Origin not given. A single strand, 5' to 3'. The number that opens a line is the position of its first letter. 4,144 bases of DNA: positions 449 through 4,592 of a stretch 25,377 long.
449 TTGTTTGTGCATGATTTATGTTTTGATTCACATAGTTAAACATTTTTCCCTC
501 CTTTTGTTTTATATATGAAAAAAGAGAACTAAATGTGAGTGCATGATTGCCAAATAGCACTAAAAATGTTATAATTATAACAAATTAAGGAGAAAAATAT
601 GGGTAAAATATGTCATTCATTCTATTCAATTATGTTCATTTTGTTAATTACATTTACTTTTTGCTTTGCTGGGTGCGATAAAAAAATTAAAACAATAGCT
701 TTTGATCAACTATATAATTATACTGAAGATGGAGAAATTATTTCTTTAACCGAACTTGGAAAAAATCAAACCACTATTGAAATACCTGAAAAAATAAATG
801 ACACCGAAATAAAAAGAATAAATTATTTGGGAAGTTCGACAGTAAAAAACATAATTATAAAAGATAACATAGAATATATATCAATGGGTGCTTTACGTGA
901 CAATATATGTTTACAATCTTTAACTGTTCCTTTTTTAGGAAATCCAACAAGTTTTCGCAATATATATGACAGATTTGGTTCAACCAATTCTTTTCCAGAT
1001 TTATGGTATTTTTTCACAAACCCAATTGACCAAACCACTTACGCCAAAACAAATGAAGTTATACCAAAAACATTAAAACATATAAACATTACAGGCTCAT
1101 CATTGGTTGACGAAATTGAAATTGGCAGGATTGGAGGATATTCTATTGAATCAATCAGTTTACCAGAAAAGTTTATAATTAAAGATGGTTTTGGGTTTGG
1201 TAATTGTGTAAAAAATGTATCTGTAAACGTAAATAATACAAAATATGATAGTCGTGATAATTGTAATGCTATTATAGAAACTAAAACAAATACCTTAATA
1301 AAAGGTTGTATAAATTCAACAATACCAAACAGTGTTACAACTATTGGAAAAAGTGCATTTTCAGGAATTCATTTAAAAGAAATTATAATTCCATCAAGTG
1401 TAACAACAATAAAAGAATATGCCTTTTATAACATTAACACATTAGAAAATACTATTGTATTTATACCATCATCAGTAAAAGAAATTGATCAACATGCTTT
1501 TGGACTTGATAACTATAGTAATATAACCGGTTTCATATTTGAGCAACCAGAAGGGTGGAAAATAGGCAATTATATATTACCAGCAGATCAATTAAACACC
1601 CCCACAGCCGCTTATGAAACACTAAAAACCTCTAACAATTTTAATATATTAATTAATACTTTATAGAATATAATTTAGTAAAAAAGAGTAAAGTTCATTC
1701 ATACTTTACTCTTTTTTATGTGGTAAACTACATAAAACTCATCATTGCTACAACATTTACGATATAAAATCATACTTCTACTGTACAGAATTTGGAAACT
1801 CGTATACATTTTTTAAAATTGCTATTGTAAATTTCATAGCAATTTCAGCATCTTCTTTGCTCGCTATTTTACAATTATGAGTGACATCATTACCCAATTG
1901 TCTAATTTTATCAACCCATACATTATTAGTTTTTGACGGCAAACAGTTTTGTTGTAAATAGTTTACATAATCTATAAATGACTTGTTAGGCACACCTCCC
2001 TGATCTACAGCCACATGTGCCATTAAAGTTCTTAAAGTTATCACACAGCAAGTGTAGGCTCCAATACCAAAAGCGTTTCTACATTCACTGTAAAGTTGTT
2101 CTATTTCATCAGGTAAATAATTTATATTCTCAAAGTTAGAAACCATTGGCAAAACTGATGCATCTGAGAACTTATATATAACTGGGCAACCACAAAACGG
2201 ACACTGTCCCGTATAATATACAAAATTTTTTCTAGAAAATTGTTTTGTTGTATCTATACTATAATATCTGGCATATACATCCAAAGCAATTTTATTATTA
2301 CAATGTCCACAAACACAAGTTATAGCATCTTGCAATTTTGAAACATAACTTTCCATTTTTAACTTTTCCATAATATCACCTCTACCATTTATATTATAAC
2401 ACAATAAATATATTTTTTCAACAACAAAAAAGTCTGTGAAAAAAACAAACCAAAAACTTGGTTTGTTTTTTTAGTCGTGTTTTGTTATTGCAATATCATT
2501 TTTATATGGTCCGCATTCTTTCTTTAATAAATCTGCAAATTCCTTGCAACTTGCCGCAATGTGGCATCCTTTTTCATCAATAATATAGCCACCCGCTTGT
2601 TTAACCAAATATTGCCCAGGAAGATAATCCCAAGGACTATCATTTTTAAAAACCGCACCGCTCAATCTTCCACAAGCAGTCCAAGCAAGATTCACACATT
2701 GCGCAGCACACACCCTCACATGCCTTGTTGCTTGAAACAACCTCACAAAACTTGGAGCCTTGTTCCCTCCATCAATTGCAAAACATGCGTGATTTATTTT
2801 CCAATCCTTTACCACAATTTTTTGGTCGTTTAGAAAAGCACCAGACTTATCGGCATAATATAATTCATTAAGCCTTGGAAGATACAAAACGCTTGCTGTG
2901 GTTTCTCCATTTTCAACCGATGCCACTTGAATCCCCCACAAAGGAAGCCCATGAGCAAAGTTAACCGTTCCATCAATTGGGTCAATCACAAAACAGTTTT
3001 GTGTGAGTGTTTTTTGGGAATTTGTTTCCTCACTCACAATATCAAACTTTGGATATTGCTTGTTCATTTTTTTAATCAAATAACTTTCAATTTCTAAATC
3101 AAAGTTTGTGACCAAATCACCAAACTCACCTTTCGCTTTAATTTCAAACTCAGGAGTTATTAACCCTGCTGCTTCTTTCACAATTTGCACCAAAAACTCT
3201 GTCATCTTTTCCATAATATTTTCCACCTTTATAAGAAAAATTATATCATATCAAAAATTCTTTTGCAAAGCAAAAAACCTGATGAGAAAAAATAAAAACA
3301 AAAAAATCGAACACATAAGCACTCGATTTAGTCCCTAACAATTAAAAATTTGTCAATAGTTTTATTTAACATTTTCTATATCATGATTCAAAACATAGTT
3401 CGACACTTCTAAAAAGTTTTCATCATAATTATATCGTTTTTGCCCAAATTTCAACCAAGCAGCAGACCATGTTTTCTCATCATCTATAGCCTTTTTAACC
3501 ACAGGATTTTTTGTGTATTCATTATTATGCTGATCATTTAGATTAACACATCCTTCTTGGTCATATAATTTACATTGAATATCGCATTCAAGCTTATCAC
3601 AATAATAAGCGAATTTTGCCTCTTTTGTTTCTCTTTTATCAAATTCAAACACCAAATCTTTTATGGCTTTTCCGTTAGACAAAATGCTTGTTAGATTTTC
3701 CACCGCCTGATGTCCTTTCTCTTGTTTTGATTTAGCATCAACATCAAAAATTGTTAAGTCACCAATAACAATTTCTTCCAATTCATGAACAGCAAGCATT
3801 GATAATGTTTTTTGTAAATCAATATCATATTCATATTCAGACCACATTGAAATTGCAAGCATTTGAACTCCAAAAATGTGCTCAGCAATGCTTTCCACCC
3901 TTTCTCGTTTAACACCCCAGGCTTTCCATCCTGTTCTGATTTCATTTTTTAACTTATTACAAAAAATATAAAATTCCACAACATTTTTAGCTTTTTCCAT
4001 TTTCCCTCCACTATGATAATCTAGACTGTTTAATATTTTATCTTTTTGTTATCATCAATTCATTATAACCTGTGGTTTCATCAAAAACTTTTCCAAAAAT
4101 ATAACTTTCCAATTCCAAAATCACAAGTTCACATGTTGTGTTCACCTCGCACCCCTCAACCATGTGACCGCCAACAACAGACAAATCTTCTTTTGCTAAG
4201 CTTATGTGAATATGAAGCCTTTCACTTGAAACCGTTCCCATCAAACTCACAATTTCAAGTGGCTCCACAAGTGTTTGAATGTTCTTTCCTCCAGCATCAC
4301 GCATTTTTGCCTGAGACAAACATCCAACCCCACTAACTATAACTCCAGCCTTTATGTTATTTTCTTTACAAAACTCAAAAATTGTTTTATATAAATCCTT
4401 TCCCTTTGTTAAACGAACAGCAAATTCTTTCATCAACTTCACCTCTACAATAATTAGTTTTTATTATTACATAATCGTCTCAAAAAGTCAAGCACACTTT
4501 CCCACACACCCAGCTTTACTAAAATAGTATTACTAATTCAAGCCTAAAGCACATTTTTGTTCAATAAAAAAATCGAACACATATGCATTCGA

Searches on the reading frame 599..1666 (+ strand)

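Call 110: search_protein_families(library=pfam, proteins=[window:599-1666:+], max_evalue=0.001)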
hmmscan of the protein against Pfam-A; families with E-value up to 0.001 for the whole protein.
window:599-1666:+ (355 aa): 1 family
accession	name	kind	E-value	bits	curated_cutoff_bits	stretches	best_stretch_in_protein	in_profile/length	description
PF13306.12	LRR_5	-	2.1e-17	63.6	27.7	1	239-310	15-85/127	BspA type Leucine rich repeat region (6 copies)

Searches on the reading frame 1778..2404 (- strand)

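Call 110: search_protein_families(library=pfam, proteins=[window:1778-2404:-], max_evalue=0.001)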
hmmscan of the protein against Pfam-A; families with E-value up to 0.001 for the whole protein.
window:1778-2404:- (208 aa): 1 family
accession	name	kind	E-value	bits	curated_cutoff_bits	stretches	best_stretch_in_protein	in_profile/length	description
PF13643.11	DUF4145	-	2.2e-09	37.7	23.1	1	108-193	3-87/88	Domain of unknown function (DUF4145)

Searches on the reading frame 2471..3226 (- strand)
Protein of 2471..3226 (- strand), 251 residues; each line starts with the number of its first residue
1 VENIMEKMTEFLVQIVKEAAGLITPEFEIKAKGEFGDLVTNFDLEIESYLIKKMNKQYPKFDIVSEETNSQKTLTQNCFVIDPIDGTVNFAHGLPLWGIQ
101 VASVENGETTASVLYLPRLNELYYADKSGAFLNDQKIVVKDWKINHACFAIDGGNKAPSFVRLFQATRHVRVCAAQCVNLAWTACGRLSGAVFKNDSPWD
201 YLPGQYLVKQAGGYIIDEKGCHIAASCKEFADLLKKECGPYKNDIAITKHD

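Call 109: search_protein_families(library=padloc, proteins=[window:2471-3226:-], max_evalue=0.01)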
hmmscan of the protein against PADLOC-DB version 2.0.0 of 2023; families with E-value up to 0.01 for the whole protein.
window:2471-3226:- (251 aa): 0 families

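Call 110: search_protein_families(library=pfam, proteins=[window:2471-3226:-], max_evalue=0.001)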
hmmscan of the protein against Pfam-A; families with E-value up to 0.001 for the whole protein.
window:2471-3226:- (251 aa): 1 family
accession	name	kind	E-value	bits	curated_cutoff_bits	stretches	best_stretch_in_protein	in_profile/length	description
PF00459.30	Inositol_P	-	3.7e-39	135.3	27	1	5-222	2-242/271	Inositol monophosphatase family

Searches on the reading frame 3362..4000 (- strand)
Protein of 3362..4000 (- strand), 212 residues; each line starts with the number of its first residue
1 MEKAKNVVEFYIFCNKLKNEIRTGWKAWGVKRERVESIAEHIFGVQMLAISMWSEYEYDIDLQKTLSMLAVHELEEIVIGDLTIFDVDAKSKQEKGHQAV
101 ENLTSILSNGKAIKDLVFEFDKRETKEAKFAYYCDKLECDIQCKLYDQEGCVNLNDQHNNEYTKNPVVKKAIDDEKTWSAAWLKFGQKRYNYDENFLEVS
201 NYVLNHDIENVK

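Call 109: search_protein_families(library=padloc, proteins=[window:3362-4000:-], max_evalue=0.01)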
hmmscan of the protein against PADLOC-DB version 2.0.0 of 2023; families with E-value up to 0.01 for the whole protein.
window:3362-4000:- (212 aa): 0 families

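Call 110: search_protein_families(library=pfam, proteins=[window:3362-4000:-], max_evalue=0.001)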
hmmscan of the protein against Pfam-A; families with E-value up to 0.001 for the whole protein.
window:3362-4000:- (212 aa): 2 families
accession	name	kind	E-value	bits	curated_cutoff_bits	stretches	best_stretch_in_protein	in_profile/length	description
PF13023.12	HD_3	-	1.1e-27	97.4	22.5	1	14-168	1-157/165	HD domain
PF12917.13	YfbR-like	-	0.00014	22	25.9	1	28-143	15-141/182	5'-deoxynucleotidase YfbR-like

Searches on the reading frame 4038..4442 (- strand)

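Call 110: search_protein_families(library=pfam, proteins=[window:4038-4442:-], max_evalue=0.001)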
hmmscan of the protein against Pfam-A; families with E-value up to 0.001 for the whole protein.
window:4038-4442:- (134 aa): 1 family
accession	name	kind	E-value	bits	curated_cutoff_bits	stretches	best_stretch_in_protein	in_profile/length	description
PF03479.20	PCC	-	2.9e-31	108.6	25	1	6-112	2-116/117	Plants and Prokaryotes Conserved (PCC) domain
